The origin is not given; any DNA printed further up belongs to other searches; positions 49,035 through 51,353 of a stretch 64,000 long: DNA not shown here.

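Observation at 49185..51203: LytS-family sensor with Gln in place of the phospho-acceptor His, and no adjacent LytTR regulator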

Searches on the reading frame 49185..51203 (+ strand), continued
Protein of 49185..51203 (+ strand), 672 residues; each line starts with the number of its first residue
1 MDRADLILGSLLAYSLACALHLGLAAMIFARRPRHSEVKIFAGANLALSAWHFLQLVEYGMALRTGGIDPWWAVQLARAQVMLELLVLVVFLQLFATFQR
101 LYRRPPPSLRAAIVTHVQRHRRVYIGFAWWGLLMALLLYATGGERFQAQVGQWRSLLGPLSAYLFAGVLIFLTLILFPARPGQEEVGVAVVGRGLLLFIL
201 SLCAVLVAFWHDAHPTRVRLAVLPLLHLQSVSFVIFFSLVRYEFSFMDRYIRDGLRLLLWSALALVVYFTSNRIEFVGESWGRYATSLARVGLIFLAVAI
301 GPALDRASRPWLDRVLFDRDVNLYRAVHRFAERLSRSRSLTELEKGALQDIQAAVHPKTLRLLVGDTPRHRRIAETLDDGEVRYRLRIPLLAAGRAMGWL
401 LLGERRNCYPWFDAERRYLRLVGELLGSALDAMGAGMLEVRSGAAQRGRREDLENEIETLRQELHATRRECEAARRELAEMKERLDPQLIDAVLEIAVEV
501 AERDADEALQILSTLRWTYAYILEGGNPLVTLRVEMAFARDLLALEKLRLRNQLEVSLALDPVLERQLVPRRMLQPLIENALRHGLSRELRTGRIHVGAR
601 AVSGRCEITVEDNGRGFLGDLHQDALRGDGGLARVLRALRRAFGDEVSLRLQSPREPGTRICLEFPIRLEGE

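Call 10: find_encoding_contigs(protein=P0009, flank=10000, max_places=3)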
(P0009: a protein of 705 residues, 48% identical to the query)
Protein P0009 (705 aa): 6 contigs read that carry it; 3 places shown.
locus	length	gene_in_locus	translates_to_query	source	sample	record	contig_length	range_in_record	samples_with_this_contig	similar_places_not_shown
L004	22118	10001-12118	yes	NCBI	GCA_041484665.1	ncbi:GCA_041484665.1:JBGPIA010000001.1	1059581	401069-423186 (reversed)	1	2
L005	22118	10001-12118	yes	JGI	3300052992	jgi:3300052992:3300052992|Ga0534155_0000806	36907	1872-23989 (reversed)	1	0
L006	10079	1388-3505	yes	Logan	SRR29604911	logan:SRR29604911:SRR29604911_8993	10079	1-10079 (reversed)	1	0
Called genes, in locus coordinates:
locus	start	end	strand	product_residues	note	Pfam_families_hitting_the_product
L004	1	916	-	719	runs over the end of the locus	PF13524:Glyco_trans_1_2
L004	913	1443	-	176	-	PF00877:NLPC_P60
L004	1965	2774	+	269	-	-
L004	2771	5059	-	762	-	PF13231:PMT_2, PF07719:TPR_2 (faint), PF13424:TPR_12 (faint), PF13371:TPR_9 (faint), PF13432:TPR_16 (weak), PF14559:TPR_19 (weak)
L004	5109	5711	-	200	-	PF05683:Fumerase_C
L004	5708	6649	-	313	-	PF05681:Fumerase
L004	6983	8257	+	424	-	-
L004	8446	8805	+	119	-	PF14489:QueF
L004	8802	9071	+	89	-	PF05768:Glrx-like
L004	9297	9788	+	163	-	PF12802:MarR_2, PF01047:MarR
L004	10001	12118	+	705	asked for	PF06580:His_kinase (weak), PF02518:HATPase_c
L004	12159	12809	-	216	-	PF07920:DUF1684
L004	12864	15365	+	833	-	PF00535:Glycos_transf_2, PF13641:Glyco_tranf_2_3, PF13632:Glyco_trans_2_3 (weak)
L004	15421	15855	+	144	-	-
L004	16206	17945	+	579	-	PF02518:HATPase_c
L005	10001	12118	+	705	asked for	PF06580:His_kinase (weak), PF02518:HATPase_c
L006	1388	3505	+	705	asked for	PF06580:His_kinase (weak), PF02518:HATPase_c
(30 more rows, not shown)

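Call 14: find_related_loci(query=A2, collection=genome_contigs, flank=10000)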
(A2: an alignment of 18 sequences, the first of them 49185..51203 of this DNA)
Query A2 (672 aa) in genome_contigs; peptide patterns used: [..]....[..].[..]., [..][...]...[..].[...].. (x = any residue, [..] = any of these).
57 stretches matched a pattern; 7 encode a relative of the query (tblastn E <= 1e-3); 7 distinct loci.
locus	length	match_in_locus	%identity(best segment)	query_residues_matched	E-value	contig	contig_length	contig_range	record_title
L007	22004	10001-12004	69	1-668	0e+0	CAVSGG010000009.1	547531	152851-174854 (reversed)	MAG: Candidatus Krumholzibacteriota bacterium isolate MFD05684.bin.2.283 genome assembly, contig: contig_65837, whole ge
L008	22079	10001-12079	48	1-668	1e-170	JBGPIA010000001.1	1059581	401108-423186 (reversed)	MAG: Candidatus Krumholzibacteriia bacterium isolate OBJ_0618_7090110_345 k141_502799_length_1059581_cov_27.6477, whole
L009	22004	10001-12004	69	1-668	0e+0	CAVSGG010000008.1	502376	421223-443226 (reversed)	MAG: Candidatus Krumholzibacteriota bacterium isolate MFD05684.bin.2.283 genome assembly, contig: contig_65836, whole ge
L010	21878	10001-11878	43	1-646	2e-138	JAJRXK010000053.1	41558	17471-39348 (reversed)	MAG: Candidatus Krumholzibacteriota bacterium isolate Dive96_bin3.147 k141_2377424, whole genome shotgun sequence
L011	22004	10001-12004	69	1-668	0e+0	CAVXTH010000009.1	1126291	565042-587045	MAG: Candidatus Krumholzibacteriota bacterium isolate MFD05684.bin.1.347 genome assembly, contig: contig_69965, whole ge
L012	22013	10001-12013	81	1-671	0e+0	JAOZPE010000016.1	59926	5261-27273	MAG: Candidatus Krumholzibacteriia bacterium isolate GMC4.metabat2.160 GMC4_195_length_59926_cov_11.073558, whole genome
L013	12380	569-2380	34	5-619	7e-83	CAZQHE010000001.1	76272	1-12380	MAG TPA_asm: uncultured bacterium isolate binchicken_co15_208 genome assembly, contig: NODE_51_length_76272_cov_6.135245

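Call 24: predict_structure(alignment_id=A2)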
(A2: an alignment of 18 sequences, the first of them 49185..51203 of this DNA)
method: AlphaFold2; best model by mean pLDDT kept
length: 672 residues; sequences in the alignment: 18
mean_pLDDT: 78.1   pTM: 0.58
mean pLDDT of the five models: 78.1, 77.8, 77.8, 77.0, 76.2
residues with pLDDT >= 90: 98; 70-90: 433; 50-70: 100; < 50: 41
segments of 3 or more residues with pLDDT < 50: 101-106, 436-453, 477-483, 619-625
pLDDT, mean of each block of 10 residues (from residue 1): 69 87 93 83 93 86 71 78 85 77 53 80 89 80 58 55 79 69 65 84 87 79 85 84 86 84 79 67 72 78 80 80 84 83 85 87 84 87 89 84 82 90 88 56 31 54 72 55 66 88 89 89 80 92 90 88 90 87 64 84 90 65 50 82 83 73 86 58
secondary structure, 60 per line:
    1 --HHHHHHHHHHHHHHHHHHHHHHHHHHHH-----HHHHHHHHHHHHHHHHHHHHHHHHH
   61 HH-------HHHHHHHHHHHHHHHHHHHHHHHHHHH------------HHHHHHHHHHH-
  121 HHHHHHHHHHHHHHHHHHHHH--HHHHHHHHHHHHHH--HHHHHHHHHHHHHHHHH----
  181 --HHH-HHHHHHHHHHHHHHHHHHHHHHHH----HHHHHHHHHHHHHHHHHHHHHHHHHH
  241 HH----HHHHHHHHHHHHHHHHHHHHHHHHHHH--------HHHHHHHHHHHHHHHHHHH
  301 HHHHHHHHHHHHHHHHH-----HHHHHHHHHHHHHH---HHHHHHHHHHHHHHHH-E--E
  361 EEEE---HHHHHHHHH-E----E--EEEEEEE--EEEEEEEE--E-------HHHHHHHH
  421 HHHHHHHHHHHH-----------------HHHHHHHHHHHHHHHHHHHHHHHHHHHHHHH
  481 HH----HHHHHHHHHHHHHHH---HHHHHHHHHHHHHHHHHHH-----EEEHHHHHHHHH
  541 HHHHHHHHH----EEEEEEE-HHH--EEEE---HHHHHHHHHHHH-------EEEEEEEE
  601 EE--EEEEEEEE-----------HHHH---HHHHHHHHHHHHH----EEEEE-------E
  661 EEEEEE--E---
elements in order (helices of 4 or more, strands of 3 or more residues): H3-30 H36-62 H70-96 H109-119 H121-141 H144-157 H160-176 H187-210 H215-242 H247-273 H282-317 H323-336 H340-355 E360-364 H368-376 E386-392 E395-402 H413-432 H450-482 H487-501 H505-523 E529-531 H532-549 E554-560 E567-570 H574-585 E593-602 E605-612 H624-627 H631-643 E648-652 E660-666

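Call 29: fold_search(model_id=the predicted structure, library=pdb)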
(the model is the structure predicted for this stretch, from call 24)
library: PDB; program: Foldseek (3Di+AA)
matches with E <= 10: 933; with E <= 0.001: 141
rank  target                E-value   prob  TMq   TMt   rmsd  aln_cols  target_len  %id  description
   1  6swj                  1.1e-07  1.00  0.24  0.71   4.3       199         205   26  The kinase domain of GanS, a histidine kinase from Geobacillus stearothermophilus (with Pt) (released 2020-10-14)
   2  6swk                  1.2e-07  1.00  0.24  0.72   4.8       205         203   27  The kinase domain of GanS, a histidine kinase from Geobacillus stearothermophilus (released 2020-10-14)
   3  9a5d_A                6.1e-06  1.00  0.17  0.19  30.3       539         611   14  Integrative model of WALK-YYCH by crosslinking MS and deep learning (released 2024-09-18)
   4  4gcz_A                8.0e-06  1.00  0.20  0.35  25.0       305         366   21  Structure of a blue-light photoreceptor (released 2013-06-19)
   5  9eut_A                1.4e-05  1.00  0.19  0.18  22.4       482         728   14  Cryo-EM structure of the full-length Pseudomonas aeruginosa bacteriophytochrome in its Pr state (released 2024-09-04)
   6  8a6x_B                1.4e-05  1.00  0.19  0.32  20.6       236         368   22  Crystal structure of a chimeric LOV-Histidine kinase SB2F1 (asymmetrical variant, trigonal form with long c axis) (released 2024-01-10)
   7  4q20_A                1.8e-05  1.00  0.20  0.47   7.8       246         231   17  Crystal structure of a C-terminal part of tyrosine kinase (DivL) from Caulobacter crescentus CB15 at 2.50 A resolution (released 2014-04-23)
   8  8isj_A                2.4e-05  1.00  0.18  0.14  20.5       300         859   11  Pr conformer of Arabidopsis thaliana phytochrome A - AtphyA-Pr (released 2023-08-09)
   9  4q20_B                3.0e-05  1.00  0.19  0.47   8.4       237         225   18  Crystal structure of a C-terminal part of tyrosine kinase (DivL) from Caulobacter crescentus CB15 at 2.50 A resolution (released 2014-04-23)
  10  5uht_A                3.6e-05  1.00  0.19  0.46   7.9       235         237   16  Structure of the Thermotoga maritima HK853-BeF3-RR468 complex at pH 5.0 (released 2017-12-27)
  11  2c2a                  3.6e-05  1.00  0.19  0.45   9.8       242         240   16  Structure of the entire cytoplasmic portion of a sensor histidine kinase protein (released 2005-11-21)
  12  3ehj_B                3.8e-05  1.00  0.15  0.43  18.8       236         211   17  Crystal structure of DesKC-H188V in complex with AMP-PCP (released 2009-09-15)
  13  7cch                  4.1e-05  1.00  0.17  0.52   8.5       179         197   17  Acinetobacter baumannii histidine kinase AdeS (released 2021-06-23)
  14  3a0x                  4.3e-05  1.00  0.17  0.65   4.6       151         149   17  Catalytic domain of histidine kinase ThkA (TM1359) (nucleotide free form 1: ammomium phosphate, monoclinic) (released 2009-10-20)
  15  6dk7_E                4.3e-05  1.00  0.17  0.44   8.7       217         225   18  RetS histidine kinase region with cobalt (released 2019-03-20)
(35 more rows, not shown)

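Call 31: find_encoding_contigs(protein=P0017, flank=10000, max_places=1)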
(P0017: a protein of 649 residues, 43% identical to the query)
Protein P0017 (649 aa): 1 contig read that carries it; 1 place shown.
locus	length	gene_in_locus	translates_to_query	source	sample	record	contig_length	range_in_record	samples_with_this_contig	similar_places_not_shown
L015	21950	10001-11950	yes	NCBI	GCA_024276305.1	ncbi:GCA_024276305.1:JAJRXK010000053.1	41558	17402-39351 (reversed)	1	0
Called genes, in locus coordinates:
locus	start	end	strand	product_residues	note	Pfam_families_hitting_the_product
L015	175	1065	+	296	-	PF00781:DAGK_cat, PF01513:NAD_kinase (weak), PF19279:YegS_C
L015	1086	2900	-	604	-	-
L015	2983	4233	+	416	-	PF00563:EAL, PF08668:HDOD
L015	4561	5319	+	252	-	-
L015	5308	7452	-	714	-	PF02366:PMT (weak), PF09913:DUF2142 (faint), PF13231:PMT_2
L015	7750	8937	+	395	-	-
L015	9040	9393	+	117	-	PF14489:QueF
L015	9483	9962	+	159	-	PF12802:MarR_2, PF01047:MarR, PF13463:HTH_27 (weak)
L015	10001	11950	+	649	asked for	-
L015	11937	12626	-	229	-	PF07920:DUF1684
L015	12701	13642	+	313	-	PF00535:Glycos_transf_2, PF13641:Glyco_tranf_2_3, PF13506:Glyco_transf_21, PF13632:Glyco_trans_2_3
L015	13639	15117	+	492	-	-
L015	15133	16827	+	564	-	PF00672:HAMP, PF00512:HisKA (weak), PF02518:HATPase_c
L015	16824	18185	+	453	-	PF00072:Response_reg, PF00158:Sigma54_activat, PF14532:Sigma54_activ_2, PF07728:AAA_5 (weak), PF25601:AAA_lid_14, PF02954:HTH_8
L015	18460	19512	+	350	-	-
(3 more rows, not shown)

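Call 32: find_encoding_contigs(protein=P0020, flank=10000, max_places=1)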
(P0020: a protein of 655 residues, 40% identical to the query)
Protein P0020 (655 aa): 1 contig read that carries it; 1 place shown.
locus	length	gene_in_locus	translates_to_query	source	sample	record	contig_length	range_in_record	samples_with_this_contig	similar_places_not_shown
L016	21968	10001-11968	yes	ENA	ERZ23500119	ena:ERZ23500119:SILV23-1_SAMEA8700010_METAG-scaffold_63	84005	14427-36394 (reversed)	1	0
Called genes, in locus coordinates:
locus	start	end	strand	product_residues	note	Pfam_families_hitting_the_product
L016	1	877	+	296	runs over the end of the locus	PF00781:DAGK_cat, PF19279:YegS_C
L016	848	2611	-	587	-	-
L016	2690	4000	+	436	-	PF00563:EAL, PF08668:HDOD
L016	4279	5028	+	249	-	-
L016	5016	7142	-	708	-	PF13231:PMT_2, PF13176:TPR_7 (faint), PF07719:TPR_2 (faint), PF13424:TPR_12 (weak), PF13432:TPR_16, PF14559:TPR_19 (weak), PF00515:TPR_1 (weak), PF13181:TPR_8 (weak), +1 more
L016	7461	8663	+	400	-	-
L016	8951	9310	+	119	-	PF14489:QueF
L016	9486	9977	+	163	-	PF12802:MarR_2, PF01047:MarR, PF13463:HTH_27 (faint)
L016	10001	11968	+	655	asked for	-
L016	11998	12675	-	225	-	PF07920:DUF1684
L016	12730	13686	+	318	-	PF00535:Glycos_transf_2, PF13641:Glyco_tranf_2_3, PF13506:Glyco_transf_21, PF13632:Glyco_trans_2_3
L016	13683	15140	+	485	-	-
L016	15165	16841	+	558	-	PF00672:HAMP, PF26769:HAMP_PhoQ (weak), PF02518:HATPase_c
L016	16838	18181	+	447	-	PF00072:Response_reg, PF00158:Sigma54_activat, PF14532:Sigma54_activ_2, PF00004:AAA (faint), PF07728:AAA_5 (weak), PF25601:AAA_lid_14, PF02954:HTH_8 (weak)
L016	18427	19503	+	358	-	PF25063:ARM_TT21_C (weak), PF07719:TPR_2 (weak), PF13428:TPR_14 (weak), PF13432:TPR_16, PF00515:TPR_1 (weak), PF13428:TPR_14, PF13414:TPR_11, PF14559:TPR_19, +9 more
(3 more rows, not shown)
